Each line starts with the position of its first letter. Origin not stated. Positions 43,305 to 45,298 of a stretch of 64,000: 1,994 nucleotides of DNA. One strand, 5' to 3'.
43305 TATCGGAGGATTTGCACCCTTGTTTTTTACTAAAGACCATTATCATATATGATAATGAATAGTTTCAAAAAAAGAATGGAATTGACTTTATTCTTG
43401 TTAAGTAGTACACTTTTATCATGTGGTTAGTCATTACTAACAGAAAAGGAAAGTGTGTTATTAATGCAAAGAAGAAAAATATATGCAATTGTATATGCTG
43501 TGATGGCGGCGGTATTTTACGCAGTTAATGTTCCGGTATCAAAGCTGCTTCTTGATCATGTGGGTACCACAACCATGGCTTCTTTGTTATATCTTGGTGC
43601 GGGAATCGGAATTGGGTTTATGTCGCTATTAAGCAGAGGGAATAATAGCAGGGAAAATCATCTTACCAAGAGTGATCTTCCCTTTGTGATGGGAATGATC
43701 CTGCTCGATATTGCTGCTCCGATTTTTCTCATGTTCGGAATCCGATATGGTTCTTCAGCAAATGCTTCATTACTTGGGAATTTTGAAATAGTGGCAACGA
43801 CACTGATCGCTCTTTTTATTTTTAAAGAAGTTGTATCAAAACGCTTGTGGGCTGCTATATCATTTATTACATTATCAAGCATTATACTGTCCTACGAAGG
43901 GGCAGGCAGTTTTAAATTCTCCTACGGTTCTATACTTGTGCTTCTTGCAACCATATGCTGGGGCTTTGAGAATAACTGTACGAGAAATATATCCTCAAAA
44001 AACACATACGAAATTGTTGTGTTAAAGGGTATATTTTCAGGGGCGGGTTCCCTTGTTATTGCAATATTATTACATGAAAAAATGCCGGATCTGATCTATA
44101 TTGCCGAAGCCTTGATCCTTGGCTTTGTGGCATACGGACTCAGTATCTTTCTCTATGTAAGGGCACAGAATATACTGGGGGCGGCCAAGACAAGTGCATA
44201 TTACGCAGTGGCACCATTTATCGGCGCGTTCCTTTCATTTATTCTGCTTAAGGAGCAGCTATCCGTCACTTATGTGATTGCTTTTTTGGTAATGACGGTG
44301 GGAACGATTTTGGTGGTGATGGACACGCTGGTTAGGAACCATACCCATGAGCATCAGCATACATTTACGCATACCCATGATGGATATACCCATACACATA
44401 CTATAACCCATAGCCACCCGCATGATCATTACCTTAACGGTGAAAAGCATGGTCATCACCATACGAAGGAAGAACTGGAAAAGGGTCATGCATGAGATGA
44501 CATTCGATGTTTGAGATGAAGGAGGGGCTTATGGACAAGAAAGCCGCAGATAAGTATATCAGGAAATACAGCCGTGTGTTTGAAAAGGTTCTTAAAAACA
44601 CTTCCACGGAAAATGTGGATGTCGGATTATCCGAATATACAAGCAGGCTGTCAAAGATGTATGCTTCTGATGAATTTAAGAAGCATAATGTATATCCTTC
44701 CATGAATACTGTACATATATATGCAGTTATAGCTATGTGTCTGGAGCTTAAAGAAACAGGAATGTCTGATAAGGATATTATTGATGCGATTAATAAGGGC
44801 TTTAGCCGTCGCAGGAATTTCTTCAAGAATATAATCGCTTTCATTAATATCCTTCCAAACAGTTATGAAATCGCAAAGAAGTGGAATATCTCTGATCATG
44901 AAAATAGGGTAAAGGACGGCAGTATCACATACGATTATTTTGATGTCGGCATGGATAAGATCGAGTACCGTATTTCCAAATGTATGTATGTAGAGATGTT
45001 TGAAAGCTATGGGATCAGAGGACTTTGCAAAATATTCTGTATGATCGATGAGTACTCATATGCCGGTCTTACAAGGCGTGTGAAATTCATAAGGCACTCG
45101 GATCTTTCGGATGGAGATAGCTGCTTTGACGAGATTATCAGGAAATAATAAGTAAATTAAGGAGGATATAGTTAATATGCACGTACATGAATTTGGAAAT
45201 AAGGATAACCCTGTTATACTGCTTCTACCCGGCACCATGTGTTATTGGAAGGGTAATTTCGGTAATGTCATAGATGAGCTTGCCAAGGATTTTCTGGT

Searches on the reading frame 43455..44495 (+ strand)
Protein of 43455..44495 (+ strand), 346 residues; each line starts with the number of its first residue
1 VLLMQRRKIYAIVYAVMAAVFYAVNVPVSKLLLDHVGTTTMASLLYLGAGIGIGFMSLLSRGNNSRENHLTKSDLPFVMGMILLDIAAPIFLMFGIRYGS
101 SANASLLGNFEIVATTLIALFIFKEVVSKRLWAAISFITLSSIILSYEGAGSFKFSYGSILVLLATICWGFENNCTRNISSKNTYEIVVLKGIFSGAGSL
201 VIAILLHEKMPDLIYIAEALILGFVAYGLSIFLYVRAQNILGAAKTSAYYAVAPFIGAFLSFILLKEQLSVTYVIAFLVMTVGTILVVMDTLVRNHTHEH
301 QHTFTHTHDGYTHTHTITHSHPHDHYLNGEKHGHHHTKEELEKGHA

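Call 6: search_protein_families(library=pfam, proteins=[window:43455-44495:+])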
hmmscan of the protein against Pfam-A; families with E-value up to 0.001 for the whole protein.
window:43455-44495:+ (346 aa): 1 family
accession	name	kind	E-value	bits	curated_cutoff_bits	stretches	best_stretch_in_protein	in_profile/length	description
PF00892.27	EamA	-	1.2e-28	100.5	28.2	2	11-146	3-134/135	EamA-like transporter family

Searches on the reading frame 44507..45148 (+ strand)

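Call 72: search_protein_families(library=pfam, proteins=[window:44507-45148:+], max_evalue=0.0001)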
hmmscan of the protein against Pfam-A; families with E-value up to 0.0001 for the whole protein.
window:44507-45148:+ (213 aa): 1 family
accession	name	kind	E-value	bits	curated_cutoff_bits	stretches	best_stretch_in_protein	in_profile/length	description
PF14196.11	ATC_hydrolase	-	1.5e-12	49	28.1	1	69-206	4-140/145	L-2-amino-thiazoline-4-carboxylic acid hydrolase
